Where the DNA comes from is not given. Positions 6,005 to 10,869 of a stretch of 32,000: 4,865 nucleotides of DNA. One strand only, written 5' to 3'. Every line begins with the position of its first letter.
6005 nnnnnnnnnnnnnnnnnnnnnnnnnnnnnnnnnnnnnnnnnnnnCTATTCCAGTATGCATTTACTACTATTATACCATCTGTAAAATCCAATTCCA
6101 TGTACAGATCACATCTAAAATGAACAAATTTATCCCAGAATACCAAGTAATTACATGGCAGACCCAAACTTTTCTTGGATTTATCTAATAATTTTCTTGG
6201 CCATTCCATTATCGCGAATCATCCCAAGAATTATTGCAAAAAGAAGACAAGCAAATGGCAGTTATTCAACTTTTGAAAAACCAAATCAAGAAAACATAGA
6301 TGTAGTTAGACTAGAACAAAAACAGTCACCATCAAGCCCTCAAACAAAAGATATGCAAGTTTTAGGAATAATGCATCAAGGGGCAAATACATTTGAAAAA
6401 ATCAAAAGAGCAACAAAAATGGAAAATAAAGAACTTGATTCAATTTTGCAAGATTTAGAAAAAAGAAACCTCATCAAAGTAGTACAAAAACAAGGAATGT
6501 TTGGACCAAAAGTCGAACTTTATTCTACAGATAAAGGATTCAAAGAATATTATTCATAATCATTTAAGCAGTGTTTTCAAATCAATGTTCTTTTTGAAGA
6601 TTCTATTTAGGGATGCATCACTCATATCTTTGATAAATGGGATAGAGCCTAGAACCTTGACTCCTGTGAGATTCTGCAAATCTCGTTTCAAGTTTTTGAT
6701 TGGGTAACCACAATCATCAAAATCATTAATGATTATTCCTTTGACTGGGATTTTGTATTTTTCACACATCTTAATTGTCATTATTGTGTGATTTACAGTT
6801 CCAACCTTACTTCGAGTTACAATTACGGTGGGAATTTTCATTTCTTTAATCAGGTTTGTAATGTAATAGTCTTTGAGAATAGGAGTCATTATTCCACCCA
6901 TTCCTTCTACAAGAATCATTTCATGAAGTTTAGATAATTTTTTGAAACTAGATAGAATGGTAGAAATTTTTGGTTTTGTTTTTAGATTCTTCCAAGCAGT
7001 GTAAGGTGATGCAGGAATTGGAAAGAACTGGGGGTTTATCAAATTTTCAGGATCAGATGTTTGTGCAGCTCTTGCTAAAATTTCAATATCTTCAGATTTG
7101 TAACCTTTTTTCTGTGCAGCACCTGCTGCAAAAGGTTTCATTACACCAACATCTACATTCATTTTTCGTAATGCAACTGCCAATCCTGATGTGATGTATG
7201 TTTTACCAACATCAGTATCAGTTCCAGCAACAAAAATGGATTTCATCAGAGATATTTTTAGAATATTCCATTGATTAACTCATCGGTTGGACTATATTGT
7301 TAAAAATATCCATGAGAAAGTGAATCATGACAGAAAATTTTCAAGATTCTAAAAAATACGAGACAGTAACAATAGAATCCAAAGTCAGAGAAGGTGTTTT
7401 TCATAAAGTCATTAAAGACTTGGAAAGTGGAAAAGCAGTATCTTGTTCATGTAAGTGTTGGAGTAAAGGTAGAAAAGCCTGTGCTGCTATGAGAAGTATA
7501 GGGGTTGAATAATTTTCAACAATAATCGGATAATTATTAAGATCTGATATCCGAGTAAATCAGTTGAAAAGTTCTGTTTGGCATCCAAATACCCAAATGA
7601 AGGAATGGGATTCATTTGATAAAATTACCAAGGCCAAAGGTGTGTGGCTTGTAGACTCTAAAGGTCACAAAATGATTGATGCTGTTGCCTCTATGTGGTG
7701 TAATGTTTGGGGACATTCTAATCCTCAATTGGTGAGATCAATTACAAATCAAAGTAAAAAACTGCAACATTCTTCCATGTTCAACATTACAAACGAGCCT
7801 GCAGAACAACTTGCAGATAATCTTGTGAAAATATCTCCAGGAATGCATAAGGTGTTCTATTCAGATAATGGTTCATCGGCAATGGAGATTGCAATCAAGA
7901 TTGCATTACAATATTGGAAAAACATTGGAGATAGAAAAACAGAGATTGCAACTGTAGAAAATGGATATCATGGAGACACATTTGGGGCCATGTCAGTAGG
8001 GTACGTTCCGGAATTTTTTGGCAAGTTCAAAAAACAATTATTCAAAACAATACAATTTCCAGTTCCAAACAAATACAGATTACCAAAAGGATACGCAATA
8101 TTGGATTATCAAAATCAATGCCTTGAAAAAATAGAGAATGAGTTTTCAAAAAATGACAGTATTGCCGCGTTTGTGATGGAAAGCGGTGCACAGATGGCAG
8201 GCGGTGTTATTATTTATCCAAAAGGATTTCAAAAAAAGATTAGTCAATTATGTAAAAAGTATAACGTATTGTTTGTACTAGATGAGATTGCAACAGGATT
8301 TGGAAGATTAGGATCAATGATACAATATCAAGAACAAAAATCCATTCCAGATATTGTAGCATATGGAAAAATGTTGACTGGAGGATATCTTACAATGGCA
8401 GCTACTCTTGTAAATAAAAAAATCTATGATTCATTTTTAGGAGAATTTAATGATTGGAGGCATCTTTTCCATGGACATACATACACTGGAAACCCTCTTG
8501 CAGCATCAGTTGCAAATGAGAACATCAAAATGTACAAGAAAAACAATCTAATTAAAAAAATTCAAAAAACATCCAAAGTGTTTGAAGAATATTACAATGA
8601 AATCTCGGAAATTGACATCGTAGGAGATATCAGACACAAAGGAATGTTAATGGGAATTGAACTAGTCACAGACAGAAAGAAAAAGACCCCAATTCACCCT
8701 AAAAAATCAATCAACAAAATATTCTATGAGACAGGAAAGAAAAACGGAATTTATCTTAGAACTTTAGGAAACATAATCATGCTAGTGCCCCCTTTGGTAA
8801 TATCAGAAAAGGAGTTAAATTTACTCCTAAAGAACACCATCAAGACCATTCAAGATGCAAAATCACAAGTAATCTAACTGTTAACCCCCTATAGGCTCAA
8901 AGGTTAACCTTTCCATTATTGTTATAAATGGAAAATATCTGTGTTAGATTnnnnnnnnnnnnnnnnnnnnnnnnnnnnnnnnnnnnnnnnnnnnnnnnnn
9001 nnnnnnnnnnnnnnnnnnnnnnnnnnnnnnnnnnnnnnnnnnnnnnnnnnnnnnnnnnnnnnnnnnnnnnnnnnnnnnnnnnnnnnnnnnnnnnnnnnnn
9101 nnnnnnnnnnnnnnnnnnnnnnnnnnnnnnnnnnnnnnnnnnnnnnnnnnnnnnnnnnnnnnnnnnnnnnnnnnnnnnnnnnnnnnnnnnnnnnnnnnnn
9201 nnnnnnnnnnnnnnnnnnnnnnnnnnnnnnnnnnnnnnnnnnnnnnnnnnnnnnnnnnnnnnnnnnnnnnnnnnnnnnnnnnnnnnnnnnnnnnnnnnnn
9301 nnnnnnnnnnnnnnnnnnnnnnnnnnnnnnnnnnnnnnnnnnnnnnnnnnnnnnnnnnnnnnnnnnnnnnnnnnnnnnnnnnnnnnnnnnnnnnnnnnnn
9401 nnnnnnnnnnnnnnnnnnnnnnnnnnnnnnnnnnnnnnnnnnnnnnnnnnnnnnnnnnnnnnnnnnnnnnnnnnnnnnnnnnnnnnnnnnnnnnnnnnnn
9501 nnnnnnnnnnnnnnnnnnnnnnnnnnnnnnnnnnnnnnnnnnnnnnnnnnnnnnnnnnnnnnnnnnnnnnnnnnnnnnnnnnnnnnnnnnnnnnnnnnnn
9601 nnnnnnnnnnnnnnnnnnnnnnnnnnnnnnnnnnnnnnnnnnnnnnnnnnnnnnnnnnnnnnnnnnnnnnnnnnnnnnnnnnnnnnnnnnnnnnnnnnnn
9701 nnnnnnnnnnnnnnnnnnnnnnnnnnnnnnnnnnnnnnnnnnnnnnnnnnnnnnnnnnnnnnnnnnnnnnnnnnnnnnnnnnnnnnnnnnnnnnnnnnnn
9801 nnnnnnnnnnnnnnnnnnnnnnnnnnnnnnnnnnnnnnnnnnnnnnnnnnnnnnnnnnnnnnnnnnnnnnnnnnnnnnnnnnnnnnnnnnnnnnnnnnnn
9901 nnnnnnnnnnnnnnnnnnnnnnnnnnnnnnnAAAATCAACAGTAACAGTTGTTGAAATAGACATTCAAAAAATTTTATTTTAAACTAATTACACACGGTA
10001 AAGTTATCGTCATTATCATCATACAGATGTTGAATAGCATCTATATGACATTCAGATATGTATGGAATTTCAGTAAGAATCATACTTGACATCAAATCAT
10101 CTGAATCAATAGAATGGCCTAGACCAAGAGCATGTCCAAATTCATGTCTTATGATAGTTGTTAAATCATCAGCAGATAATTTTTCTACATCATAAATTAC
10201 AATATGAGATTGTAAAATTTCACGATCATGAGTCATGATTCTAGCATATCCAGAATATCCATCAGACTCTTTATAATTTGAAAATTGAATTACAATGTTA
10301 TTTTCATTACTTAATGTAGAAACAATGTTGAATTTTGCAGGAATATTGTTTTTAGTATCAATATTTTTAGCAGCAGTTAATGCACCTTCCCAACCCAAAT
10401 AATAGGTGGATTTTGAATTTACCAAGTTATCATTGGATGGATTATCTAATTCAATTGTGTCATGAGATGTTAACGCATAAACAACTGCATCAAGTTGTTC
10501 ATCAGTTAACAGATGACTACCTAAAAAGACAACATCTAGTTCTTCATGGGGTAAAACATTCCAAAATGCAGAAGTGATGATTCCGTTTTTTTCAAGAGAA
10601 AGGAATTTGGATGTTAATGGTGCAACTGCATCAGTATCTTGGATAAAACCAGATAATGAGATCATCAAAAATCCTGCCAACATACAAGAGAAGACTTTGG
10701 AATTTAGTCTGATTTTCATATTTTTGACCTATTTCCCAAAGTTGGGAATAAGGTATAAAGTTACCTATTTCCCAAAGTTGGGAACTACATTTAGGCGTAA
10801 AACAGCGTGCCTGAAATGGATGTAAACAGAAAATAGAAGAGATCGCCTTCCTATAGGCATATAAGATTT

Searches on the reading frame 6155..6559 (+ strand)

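Call 6: search_protein_families(library=pfam, proteins=[window:6155-6559:+])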
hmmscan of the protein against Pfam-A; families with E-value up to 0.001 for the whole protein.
window:6155-6559:+ (134 aa): 1 family
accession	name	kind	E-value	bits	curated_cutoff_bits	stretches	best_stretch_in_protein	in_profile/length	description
PF24409.1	wHTH-PRTase_assc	-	0.00065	20.1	27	0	67-108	1-42/83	wHTH-PRTase associated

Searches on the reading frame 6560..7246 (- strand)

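Call 6: search_protein_families(library=pfam, proteins=[window:6560-7246:-])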
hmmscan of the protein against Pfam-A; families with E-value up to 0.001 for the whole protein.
window:6560-7246:- (228 aa): 3 families
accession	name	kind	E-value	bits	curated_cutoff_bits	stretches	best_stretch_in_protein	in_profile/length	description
PF13500.12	AAA_26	-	3.9e-41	141.5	27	1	2-210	1-196/198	AAA domain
PF01656.29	CbiA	-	9e-12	45.5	25.4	1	4-213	1-120/125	CobQ/CobB/MinD/ParA nucleotide binding domain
PF10609.15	ParA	-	2.1e-05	24.5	27.1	0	3-36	5-38/246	NUBPL iron-transfer P-loop NTPase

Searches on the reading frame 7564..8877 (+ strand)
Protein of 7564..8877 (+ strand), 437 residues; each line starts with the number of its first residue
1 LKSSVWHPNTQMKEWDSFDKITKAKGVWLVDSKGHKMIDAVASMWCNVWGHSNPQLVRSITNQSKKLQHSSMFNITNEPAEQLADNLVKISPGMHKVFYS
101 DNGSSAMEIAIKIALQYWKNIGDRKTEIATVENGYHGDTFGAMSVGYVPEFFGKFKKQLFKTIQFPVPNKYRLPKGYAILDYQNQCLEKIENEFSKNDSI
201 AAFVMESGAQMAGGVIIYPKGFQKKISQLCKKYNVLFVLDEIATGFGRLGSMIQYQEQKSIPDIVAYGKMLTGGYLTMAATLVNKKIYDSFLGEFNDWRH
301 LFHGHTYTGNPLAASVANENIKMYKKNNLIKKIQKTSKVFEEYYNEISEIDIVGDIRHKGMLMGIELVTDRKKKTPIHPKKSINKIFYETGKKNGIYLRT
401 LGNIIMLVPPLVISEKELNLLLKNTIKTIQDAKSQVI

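Call 6: search_protein_families(library=pfam, proteins=[window:7564-8877:+])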
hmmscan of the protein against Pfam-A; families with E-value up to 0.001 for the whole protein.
window:7564-8877:+ (437 aa): 1 family
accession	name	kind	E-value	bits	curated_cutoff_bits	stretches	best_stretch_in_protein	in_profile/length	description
PF00202.27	Aminotran_3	-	4.8e-93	312.4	30.5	1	20-424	12-398/403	Aminotransferase class-III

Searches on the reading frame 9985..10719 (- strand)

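Call 6: search_protein_families(library=pfam, proteins=[window:9985-10719:-])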
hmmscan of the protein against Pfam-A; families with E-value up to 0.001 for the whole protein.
window:9985-10719:- (244 aa): 1 family
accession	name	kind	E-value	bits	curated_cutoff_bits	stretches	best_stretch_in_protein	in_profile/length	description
PF00413.30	Peptidase_M10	-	5.3e-11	43.1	24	1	123-233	35-158/159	Matrixin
